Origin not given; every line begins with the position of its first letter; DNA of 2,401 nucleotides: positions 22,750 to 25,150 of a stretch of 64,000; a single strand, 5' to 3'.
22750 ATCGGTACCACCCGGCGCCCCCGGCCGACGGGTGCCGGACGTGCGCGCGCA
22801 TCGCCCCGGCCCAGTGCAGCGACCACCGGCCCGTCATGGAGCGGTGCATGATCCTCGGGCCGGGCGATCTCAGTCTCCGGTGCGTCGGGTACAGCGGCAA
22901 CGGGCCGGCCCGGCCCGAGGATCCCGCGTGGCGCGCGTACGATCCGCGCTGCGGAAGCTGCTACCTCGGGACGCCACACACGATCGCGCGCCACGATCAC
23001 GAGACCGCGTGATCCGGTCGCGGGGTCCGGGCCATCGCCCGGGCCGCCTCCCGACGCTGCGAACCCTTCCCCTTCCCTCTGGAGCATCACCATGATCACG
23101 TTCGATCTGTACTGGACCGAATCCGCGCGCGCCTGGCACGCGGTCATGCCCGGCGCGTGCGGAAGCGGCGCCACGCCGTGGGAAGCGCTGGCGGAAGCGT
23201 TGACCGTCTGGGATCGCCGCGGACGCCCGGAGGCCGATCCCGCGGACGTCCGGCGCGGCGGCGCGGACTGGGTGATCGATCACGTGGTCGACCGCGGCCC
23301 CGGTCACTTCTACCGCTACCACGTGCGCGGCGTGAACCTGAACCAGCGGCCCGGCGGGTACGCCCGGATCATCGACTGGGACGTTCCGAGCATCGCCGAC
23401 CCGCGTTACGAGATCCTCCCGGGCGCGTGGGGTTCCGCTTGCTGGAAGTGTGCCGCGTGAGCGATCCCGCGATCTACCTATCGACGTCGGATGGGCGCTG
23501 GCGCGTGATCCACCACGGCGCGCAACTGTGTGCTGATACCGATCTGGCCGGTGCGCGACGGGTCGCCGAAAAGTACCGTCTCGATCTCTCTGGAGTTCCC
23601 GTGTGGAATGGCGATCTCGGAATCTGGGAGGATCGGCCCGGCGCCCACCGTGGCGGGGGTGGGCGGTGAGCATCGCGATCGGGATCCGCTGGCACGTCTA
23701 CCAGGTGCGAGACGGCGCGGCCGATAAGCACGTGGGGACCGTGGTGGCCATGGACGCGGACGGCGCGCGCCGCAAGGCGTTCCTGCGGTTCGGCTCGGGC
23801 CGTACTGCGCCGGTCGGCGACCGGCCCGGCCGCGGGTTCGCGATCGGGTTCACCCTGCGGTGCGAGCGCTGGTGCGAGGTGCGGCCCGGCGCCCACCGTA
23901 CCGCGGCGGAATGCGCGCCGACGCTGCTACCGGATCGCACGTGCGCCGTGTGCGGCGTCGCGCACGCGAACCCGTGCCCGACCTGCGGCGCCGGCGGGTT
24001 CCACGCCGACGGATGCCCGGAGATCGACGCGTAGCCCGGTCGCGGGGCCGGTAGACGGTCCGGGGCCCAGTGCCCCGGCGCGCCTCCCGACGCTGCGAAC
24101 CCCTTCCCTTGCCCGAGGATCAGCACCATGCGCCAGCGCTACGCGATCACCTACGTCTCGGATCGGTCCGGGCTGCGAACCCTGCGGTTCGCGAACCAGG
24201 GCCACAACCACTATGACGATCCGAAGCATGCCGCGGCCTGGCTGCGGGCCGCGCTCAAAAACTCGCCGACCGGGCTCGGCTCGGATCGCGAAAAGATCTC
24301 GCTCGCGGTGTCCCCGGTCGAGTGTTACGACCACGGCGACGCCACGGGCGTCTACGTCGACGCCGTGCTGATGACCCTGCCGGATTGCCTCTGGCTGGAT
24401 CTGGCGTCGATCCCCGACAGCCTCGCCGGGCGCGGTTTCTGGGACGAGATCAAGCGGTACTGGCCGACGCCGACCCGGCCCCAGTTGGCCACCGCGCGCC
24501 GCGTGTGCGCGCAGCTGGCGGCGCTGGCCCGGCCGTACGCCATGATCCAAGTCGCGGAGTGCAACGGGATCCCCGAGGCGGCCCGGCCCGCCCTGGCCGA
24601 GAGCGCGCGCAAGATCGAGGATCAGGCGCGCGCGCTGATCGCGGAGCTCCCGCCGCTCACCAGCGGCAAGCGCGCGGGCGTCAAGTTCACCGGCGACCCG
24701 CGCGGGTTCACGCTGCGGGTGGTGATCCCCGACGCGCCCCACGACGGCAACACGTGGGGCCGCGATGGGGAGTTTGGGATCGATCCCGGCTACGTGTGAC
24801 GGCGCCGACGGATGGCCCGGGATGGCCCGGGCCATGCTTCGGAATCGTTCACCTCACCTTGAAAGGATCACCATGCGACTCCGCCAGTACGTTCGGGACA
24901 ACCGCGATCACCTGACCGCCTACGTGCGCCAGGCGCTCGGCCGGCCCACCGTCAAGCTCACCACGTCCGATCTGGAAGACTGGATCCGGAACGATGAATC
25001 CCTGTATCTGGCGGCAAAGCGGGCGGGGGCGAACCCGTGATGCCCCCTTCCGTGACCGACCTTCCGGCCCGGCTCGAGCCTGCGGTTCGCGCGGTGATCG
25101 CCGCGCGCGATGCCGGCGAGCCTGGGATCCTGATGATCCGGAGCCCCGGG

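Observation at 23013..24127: Repeated intergenic cassette (stop - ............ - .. hairpin - identical 21-mer - CT tract - SD) inside the early operon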

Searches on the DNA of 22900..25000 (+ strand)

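Call 74: search_rna_families(source=window, start=22900, end=25000, threshold=evalue, max_evalue=5)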
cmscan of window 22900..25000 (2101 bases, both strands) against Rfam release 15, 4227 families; matches with E-value up to 5: 3.
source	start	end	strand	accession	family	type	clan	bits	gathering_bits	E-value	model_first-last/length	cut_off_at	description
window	24049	24141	-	RF02346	ar35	Gene; sRNA;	-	17.1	45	2.5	1-144/144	no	Alphaproteobacterial sRNA ar35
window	24960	25000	-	RF03330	mir-750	Gene; miRNA;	-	16.9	60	2.7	40-80/80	5'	mir-750 microRNA precursor family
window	24118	24148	-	RF02939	COG2908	Cis-reg;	-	15.4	58.7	1.6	1-45/45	no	COG2908 RNA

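Call 81: search_dna_similar(query=window:24020-24135:+, collection=phages, mode=distant, max_evalue=1, max_rows=10)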
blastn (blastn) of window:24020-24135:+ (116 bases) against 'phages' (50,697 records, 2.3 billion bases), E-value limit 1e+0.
Records with a match: 1; places in all: 1; records where one place covers at least 80% of the query: 0.
Best place of each record, by identity: 80-90% 1.
By first word of the organism name: Rhodobacter 1.
By host as written in the record: Rhodobacter capsulatus YW1 1.
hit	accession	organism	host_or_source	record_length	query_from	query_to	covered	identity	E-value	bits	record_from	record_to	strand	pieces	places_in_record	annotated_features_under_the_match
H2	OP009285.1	Rhodobacter phage RcRudolph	Rhodobacter capsulatus YW1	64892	46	77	28%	87.9%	3e-1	39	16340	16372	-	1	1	tape measure protein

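Call 82: search_dna_similar(query=window:24020-24135:+, collection=plasmids, mode=distant, max_evalue=1, max_rows=10)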
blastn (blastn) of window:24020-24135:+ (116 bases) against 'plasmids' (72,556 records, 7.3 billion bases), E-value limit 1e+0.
No match.

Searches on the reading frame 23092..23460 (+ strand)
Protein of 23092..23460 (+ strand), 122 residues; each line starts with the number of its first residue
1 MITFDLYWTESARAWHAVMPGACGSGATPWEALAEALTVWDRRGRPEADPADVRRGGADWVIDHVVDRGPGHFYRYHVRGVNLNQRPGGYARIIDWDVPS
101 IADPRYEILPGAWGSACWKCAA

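Call 8: search_protein_families(library=pfam, proteins=[window:23092-23460:+], max_evalue=0.01)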
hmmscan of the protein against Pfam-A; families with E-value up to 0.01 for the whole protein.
window:23092-23460:+ (122 aa): 0 families

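Call 9: search_protein_families(library=phrogs, proteins=[window:23092-23460:+], max_evalue=0.01)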
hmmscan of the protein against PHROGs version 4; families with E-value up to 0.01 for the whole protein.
window:23092-23460:+ (122 aa): 0 families

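Call 72: search_protein_families(library=ncbifam, proteins=[window:23092-23460:+], max_evalue=0.05)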
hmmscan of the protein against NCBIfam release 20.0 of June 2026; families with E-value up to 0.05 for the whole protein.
window:23092-23460:+ (122 aa): 0 families

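Call 77: find_encoding_contigs(protein=window:23092-23460:+, flank=3000, max_places=10)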
Protein window:23092-23460:+ (122 aa): 9 contigs read that carry it; 8 places shown.
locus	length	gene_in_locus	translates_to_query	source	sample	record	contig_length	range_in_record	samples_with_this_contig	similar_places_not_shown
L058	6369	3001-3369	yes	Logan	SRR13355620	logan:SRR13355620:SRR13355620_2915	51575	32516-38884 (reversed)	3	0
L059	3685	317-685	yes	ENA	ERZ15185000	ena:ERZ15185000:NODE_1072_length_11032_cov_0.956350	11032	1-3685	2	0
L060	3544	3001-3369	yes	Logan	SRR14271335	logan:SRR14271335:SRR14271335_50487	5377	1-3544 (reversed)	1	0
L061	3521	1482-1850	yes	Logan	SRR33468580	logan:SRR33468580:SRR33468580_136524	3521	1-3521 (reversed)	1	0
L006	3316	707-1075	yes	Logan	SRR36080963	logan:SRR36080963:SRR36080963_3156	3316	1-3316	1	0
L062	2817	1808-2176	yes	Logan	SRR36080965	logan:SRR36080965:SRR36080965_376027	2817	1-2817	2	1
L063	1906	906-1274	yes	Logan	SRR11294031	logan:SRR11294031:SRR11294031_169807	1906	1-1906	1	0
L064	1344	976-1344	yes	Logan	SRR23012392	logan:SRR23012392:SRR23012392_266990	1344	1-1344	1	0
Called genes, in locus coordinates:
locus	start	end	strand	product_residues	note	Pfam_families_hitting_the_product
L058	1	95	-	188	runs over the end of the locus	-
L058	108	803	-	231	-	-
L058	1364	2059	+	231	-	-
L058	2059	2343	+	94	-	-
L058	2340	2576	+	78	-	-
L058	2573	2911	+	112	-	-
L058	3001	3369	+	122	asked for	-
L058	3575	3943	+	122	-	-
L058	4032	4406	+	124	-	-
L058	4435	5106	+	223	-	-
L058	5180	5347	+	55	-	-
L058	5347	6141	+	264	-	PF01078:Mg_chelatase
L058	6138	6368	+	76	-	-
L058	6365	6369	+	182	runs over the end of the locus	-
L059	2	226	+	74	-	?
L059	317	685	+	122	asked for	-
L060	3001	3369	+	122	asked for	-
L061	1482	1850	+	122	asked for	-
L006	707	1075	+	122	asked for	-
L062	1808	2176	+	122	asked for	-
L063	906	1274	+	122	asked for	-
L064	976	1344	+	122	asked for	?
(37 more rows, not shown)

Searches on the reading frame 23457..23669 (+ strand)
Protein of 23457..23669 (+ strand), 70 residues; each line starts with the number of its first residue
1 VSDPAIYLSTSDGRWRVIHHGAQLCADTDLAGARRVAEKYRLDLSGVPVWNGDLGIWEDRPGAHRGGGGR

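Call 47: search_protein_families(library=pfam, proteins=[window:23457-23669:+], max_evalue=0.05)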
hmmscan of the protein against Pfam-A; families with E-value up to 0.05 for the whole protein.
window:23457-23669:+ (70 aa): 0 families

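Call 72: search_protein_families(library=ncbifam, proteins=[window:23457-23669:+], max_evalue=0.05)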
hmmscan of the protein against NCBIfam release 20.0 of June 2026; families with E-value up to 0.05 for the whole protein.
window:23457-23669:+ (70 aa): 0 families

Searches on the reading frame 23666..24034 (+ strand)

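Call 8: search_protein_families(library=pfam, proteins=[window:23666-24034:+], max_evalue=0.01)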
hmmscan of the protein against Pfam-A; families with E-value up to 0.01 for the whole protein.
window:23666-24034:+ (122 aa): 0 families

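Call 9: search_protein_families(library=phrogs, proteins=[window:23666-24034:+], max_evalue=0.01)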
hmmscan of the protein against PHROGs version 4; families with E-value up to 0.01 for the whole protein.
window:23666-24034:+ (122 aa): 0 families

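Call 72: search_protein_families(library=ncbifam, proteins=[window:23666-24034:+], max_evalue=0.05)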
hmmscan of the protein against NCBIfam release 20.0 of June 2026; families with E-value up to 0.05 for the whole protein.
window:23666-24034:+ (122 aa): 1 family
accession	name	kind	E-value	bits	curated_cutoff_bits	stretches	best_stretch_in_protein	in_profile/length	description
TIGR04031.1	Htur_1727_fam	subfamily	0.0026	17.7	57.2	1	6-40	14-49/71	Htur_1727 family rSAM-partnered candidate RiPP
